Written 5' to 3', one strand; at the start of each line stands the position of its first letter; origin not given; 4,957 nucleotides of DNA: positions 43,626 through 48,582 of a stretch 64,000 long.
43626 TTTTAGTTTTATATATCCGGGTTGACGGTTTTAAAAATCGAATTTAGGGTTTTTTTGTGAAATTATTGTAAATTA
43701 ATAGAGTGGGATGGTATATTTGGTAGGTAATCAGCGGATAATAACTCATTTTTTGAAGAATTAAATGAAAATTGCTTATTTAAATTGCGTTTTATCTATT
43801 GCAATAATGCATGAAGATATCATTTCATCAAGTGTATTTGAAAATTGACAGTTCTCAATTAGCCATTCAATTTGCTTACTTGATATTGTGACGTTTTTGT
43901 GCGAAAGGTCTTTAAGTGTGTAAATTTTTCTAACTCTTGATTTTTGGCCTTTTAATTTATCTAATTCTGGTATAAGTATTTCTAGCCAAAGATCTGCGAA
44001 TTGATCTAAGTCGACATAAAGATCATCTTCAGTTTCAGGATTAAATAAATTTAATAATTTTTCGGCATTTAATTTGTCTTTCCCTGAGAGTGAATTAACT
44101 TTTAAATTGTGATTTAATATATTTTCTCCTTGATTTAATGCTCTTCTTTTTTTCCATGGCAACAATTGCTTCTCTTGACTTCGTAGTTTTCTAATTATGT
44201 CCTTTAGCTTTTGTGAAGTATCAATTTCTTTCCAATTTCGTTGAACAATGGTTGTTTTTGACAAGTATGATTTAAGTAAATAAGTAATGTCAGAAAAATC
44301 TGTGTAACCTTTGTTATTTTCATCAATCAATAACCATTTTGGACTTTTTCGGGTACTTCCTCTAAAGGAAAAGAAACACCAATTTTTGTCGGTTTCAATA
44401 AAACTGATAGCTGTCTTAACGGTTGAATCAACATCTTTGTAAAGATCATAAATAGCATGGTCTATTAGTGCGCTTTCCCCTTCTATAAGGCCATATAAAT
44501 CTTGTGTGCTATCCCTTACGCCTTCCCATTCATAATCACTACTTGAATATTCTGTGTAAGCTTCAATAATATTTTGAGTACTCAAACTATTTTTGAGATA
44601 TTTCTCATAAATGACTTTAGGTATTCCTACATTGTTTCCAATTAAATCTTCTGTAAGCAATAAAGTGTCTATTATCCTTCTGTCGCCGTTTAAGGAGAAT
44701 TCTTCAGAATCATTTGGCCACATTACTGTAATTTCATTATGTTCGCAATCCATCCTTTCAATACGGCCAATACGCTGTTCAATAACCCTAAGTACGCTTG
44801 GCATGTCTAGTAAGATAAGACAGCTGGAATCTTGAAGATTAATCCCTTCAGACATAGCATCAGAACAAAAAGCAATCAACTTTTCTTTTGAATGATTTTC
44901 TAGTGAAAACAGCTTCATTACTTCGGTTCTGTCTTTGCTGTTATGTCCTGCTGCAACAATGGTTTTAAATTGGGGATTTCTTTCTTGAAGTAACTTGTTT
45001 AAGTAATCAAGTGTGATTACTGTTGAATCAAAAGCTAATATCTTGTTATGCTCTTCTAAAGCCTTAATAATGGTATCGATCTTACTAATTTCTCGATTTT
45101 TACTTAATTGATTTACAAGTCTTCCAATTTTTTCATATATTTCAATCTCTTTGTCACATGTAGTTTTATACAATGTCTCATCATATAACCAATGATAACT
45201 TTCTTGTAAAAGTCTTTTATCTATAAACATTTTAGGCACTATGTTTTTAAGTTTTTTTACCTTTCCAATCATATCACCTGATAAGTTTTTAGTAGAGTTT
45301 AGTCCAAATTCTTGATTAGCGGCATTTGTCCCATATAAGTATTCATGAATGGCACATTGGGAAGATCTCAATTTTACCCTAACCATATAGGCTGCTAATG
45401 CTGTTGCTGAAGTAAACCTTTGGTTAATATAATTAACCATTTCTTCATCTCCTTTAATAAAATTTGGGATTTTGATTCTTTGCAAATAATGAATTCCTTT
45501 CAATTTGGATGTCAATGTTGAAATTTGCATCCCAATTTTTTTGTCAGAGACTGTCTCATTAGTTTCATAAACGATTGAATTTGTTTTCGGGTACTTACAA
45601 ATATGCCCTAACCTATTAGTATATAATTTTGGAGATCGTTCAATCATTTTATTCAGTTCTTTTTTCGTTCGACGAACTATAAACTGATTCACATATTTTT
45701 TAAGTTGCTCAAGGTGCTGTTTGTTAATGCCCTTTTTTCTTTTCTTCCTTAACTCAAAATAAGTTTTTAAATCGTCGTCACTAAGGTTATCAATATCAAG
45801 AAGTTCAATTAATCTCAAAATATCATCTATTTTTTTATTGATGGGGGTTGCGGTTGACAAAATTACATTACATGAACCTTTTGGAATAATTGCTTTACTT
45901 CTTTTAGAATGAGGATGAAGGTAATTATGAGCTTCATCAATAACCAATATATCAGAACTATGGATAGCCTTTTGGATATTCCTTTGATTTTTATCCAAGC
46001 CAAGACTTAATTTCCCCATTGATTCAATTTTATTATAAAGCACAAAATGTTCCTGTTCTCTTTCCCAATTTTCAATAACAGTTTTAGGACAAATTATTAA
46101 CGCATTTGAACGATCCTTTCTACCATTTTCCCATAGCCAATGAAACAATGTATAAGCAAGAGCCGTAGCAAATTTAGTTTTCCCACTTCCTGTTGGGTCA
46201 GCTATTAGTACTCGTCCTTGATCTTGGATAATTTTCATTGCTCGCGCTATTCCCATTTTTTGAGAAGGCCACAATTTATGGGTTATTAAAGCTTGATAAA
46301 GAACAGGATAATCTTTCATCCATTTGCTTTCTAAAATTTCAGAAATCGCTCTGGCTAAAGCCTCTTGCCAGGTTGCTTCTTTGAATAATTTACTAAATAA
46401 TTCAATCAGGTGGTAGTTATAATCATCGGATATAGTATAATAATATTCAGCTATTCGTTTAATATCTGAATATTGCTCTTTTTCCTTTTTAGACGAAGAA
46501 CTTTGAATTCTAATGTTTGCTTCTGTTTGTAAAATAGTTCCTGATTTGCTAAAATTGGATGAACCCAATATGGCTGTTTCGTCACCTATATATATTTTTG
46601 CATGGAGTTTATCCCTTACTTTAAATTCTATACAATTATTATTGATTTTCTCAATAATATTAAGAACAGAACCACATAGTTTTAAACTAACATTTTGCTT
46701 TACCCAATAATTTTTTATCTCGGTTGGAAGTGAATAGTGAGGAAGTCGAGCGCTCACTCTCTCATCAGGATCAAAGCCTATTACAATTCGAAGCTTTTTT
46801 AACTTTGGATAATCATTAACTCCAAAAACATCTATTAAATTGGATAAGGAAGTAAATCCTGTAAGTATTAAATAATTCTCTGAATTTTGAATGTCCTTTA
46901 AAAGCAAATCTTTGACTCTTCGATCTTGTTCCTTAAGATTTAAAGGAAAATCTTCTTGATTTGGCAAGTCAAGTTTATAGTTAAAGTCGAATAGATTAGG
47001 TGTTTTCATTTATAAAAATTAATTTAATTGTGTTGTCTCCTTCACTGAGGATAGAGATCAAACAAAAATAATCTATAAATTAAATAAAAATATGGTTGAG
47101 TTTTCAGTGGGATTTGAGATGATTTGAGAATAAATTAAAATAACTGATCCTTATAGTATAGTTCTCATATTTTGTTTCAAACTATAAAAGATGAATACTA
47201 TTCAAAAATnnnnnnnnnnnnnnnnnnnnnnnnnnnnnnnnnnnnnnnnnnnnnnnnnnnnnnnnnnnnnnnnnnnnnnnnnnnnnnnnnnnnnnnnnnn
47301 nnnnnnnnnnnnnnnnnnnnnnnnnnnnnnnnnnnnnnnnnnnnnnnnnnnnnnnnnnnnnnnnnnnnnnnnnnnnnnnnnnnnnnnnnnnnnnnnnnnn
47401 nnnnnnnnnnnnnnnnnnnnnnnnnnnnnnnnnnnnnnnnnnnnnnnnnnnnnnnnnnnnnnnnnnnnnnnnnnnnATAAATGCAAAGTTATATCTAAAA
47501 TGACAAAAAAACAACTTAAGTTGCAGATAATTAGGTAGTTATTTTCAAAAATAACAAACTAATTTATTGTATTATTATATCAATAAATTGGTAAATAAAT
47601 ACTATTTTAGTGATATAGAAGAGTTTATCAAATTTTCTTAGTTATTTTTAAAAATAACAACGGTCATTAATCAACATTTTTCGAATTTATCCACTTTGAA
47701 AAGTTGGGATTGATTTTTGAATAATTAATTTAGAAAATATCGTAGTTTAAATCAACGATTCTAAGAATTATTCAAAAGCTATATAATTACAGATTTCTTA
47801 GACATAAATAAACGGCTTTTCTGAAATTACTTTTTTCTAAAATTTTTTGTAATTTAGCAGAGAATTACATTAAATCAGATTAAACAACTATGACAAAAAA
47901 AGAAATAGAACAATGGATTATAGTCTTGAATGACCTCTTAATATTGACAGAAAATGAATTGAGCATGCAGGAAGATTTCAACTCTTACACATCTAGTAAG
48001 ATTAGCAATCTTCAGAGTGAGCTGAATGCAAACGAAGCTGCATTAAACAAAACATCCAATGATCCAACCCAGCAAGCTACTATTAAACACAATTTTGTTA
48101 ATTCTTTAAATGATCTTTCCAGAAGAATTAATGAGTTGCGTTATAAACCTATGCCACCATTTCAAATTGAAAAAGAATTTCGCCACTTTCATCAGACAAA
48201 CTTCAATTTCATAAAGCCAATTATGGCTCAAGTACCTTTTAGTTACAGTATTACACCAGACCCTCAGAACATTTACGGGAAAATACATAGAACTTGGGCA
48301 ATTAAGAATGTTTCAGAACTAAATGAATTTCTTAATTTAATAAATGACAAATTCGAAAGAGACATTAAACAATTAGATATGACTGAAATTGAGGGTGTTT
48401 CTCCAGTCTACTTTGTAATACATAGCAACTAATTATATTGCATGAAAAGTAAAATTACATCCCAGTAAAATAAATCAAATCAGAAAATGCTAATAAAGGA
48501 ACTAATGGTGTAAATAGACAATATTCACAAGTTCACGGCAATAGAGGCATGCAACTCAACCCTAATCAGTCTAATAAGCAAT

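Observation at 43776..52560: Composite genomic island: intact integrase plus 3' tRNA-Arg(TCT)-like att remnant, arm-type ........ repeats, and a decayed second P4-type integrase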

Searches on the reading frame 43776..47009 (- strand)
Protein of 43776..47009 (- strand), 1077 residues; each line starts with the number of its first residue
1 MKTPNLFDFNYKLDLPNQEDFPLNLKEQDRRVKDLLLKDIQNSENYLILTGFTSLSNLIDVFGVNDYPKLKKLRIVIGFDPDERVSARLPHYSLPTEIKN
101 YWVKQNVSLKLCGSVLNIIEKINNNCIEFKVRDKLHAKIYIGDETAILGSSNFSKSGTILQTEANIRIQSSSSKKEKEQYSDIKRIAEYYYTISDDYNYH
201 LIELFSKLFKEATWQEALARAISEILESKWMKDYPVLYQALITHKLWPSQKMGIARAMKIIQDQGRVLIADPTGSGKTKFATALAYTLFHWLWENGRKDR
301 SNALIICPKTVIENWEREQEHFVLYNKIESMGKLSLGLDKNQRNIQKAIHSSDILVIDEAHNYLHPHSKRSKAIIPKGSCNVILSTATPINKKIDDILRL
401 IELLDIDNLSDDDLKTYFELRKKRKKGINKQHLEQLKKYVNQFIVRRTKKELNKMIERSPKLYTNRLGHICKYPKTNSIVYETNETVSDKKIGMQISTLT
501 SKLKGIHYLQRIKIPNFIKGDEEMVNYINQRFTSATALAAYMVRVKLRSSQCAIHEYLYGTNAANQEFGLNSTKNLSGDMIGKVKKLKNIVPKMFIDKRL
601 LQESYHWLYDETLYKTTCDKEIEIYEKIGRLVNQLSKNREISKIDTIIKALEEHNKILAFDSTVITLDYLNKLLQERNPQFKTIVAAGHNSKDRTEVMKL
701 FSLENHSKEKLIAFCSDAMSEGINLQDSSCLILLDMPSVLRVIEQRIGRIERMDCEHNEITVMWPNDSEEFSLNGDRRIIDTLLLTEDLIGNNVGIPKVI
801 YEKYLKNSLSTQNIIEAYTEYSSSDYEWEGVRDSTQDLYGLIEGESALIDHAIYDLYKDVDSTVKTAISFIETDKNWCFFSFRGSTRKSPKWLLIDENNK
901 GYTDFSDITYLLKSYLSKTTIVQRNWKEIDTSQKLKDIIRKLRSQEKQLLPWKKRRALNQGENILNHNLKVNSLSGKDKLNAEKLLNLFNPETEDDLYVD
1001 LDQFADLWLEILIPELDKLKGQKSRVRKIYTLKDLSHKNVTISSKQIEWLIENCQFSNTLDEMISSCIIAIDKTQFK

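Call 7: search_protein_families(library=pfam, proteins=[window:43776-47009:-], max_evalue=0.01)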
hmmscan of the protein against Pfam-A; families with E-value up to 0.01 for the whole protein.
window:43776-47009:- (1077 aa): 7 families
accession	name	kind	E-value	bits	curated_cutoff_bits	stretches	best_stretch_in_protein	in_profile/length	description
PF00176.29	SNF2-rel_dom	-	3.8e-17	62.7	24.9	2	340-458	116-231/290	SNF2-related domain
PF00271.37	Helicase_C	-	1.7e-14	54.4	23.5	1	643-753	2-109/110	Helicase conserved C-terminal domain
PF04851.21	ResIII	-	9.1e-11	42.4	22.5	1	245-390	3-163/164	Type III restriction enzyme, res subunit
PF00270.35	DEAD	-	2.8e-08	34.1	26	0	256-310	6-55/167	DEAD/DEAH box helicase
PF13091.12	PLDc_2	-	7.1e-07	29.6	27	1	119-179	61-126/132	PLD-like domain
PF13307.12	Helicase_C_2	-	0.00015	22.3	25.3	1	654-730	9-85/170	Helicase C-terminal domain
PF20720.3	nSTAND3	-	0.001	19.2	27.2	1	254-293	7-46/155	Novel STAND NTPase 3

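Call 22: find_encoding_contigs(protein=window:43776-47009:-, flank=10000, max_places=10)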
Protein window:43776-47009:- (1077 aa): 3 contigs read that carry it; 3 places shown.
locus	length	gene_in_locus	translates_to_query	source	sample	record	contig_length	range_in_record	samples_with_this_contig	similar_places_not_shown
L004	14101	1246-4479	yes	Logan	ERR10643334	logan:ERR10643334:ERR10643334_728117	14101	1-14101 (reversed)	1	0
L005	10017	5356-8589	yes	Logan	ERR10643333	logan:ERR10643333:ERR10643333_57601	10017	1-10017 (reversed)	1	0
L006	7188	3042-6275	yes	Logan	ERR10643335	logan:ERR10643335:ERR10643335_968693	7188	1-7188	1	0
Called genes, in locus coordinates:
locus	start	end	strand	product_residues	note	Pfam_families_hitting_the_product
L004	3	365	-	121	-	?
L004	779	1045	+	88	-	PF12728:HTH_17 (weak)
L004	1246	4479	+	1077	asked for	PF13091:PLDc_2 (weak), PF00176:SNF2-rel_dom (weak), PF00270:DEAD (faint), PF04851:ResIII, PF00176:SNF2-rel_dom, PF00271:Helicase_C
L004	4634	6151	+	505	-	-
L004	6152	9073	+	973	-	PF18911:PKD_4 (weak), PF00801:PKD (weak), PF18911:PKD_4, PF00801:PKD (weak), PF18911:PKD_4, PF13585:CHU_C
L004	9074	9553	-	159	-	-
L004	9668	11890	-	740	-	-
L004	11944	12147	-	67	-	PF09926:DUF2158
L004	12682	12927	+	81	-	PF12760:Zn_ribbon_IS1595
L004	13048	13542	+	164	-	PF12762:DDE_Tnp_IS1595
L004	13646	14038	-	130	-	-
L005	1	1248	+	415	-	?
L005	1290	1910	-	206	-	-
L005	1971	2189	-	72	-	-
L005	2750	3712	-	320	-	-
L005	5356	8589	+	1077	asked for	PF13091:PLDc_2 (weak), PF00176:SNF2-rel_dom (weak), PF00270:DEAD (faint), PF04851:ResIII, PF00176:SNF2-rel_dom, PF00271:Helicase_C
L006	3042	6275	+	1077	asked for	PF13091:PLDc_2 (weak), PF00176:SNF2-rel_dom (weak), PF00270:DEAD (faint), PF04851:ResIII, PF00176:SNF2-rel_dom, PF00271:Helicase_C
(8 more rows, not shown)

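Call 36: search_protein_families(library=padloc, proteins=[window:43776-47009:-], max_evalue=0.01)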
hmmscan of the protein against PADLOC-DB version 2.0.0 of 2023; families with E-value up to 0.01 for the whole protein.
window:43776-47009:- (1077 aa): 30 families (the best 25 are shown)
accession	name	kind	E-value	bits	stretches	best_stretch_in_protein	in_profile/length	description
PDLC02843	DpdE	-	7.3e-21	71.8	2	254-426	164-334/1091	DpdE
PDLC02840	DpdE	-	3.8e-17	59.9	2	266-454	178-365/1091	DpdE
PDLC02621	DrmD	-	4.8e-17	59.5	1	533-809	393-682/1040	DrmD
PDLC02623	DrmD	-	5.6e-16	55.5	1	627-763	502-633/1040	DrmD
PDLC02500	BrxHI|BrxHII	-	7.1e-16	55.9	1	651-758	476-578/933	BrxHI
PDLC02619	DrmD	-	1.4e-14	51.2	2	704-763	484-543/872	DrmD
PDLC00659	HmaA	-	2.2e-12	43.7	1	648-764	506-619/1176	SNF2 helicase / DEAD-box helicase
PDLC02572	DrmA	-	8.9e-11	38.4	1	644-769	507-637/1043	DrmA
PDLC02632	DrmD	-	2.3e-10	37.6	1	654-767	522-638/662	DrmD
PDLC02193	PLD_Helicase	-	7.2e-10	35.6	1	709-762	753-806/905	-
PDLC02625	DrmD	-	5.4e-09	33.1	1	655-760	268-377/792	DrmD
PDLC02624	DrmD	-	7.8e-09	32.6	1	690-770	401-482/652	DrmD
PDLC00632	ZorD1|ZorD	-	8.7e-09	31.8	1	244-330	592-677/1101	"SWI2/SNF2 helicase, Mrr-like nuclease"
PDLC02841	DpdE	-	2.6e-08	30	2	262-423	183-335/1037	DpdE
PDLC02629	DrmD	-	7.8e-08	29.2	1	688-770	19-102/508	DrmD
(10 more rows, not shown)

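Call 37: search_protein_families(library=ncbifam, proteins=[window:43776-47009:-], max_evalue=0.1)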
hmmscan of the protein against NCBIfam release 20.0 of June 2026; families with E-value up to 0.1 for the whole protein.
window:43776-47009:- (1077 aa): 10 families
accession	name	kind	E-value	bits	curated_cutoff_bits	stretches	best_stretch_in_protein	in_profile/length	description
NF041062.1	DpdE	equivalog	1.8e-28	99.1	500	2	255-457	160-363/1048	protein DpdE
NF038317.1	DISARM_DrmD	equivalog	3.4e-22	78.6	610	1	348-810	235-666/1021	DISARM system SNF2-like helicase DrmD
NF042964.1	phospholipD_antiphage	equivalog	2.4e-15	55.9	1100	2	642-813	667-846/895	phospholipase D-like domain-containing anti-phage protein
NF038318.1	DISARM_DrmD_b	equivalog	4e-13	48.4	950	2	705-763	482-540/868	DISARM system SNF2-like helicase DrmD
NF003426.0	PRK04914.1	equivalog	4.1e-11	41.8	576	1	643-765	481-602/959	RNA polymerase-associated protein RapA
NF058637.1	helic_SCO1167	equivalog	3.5e-05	22.1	1200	1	245-469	469-701/932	SCO1167/SCO6262 family helicase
NF008744.0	PRK11776.1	equivalog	0.00015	20.5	524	1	628-770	217-353/460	ATP-dependent RNA helicase DbpA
TIGR04121.1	DEXH_lig_assoc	equivalog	0.0003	18.6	850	1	642-763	236-356/804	ligase-associated DNA damage response DEXH box helicase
NF041068.1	DpdK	equivalog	0.00095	18.8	100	1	125-169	107-150/167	phospholipase D-like domain-containing protein DpdK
NF002006.0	PRK00805.1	equivalog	0.087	11.6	434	0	622-690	115-183/338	deoxyhypusine synthase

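Call 99: search_protein_families(library=phrogs, proteins=[window:43776-47009:-], max_evalue=0.001)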
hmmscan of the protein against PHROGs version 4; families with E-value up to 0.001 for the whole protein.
window:43776-47009:- (1077 aa): 6 families
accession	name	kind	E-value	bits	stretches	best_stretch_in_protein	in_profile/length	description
phrog_62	-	DNA, RNA and nucleotide metabolism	3e-33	115.5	1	78-762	597-1105/1881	DNA helicase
phrog_23807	-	unknown function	2.7e-19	69.4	2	657-809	532-691/1053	-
phrog_16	-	DNA, RNA and nucleotide metabolism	1.3e-18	67.6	2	200-479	249-496/986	DNA helicase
phrog_26785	-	unknown function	2.4e-13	50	2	27-456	9-477/1087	-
phrog_168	-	DNA, RNA and nucleotide metabolism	1.6e-06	29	1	266-455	44-210/314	clamp loader of DNA polymerase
phrog_9690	-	DNA, RNA and nucleotide metabolism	5.3e-05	23.4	1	626-762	133-265/306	DNA helicase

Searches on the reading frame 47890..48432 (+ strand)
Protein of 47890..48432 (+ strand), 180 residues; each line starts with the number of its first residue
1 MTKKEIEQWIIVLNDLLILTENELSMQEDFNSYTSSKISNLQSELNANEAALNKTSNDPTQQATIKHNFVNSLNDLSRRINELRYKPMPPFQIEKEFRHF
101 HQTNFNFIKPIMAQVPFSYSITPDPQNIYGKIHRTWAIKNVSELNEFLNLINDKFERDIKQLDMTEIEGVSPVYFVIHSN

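Call 7: search_protein_families(library=pfam, proteins=[window:47890-48432:+], max_evalue=0.01)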
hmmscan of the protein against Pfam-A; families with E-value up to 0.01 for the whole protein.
window:47890-48432:+ (180 aa): 0 families

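Call 36: search_protein_families(library=padloc, proteins=[window:47890-48432:+], max_evalue=0.01)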
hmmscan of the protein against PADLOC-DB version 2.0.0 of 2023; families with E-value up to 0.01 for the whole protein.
window:47890-48432:+ (180 aa): 0 families

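Call 37: search_protein_families(library=ncbifam, proteins=[window:47890-48432:+], max_evalue=0.1)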
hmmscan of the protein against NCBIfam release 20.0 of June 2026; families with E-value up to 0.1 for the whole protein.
window:47890-48432:+ (180 aa): 0 families

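Call 86: search_protein_families(library=pfam, proteins=[window:47890-48432:+], max_evalue=5)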
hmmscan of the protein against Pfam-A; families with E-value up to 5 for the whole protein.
window:47890-48432:+ (180 aa): 3 families
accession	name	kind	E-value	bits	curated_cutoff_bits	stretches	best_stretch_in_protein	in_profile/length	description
PF07554.19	FIVAR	-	0.016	16.3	29.2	1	21-66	12-57/71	FIVAR domain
PF25764.1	KIF21A_4th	-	0.024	14.7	33.1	1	35-86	67-119/183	KIF21A-like domain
PF13455.12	MUG113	-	0.14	13.2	22.3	1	74-157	7-68/73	Meiotically up-regulated gene 113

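Call 99: search_protein_families(library=phrogs, proteins=[window:47890-48432:+], max_evalue=0.001)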
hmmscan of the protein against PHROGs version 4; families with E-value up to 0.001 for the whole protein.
window:47890-48432:+ (180 aa): 0 families
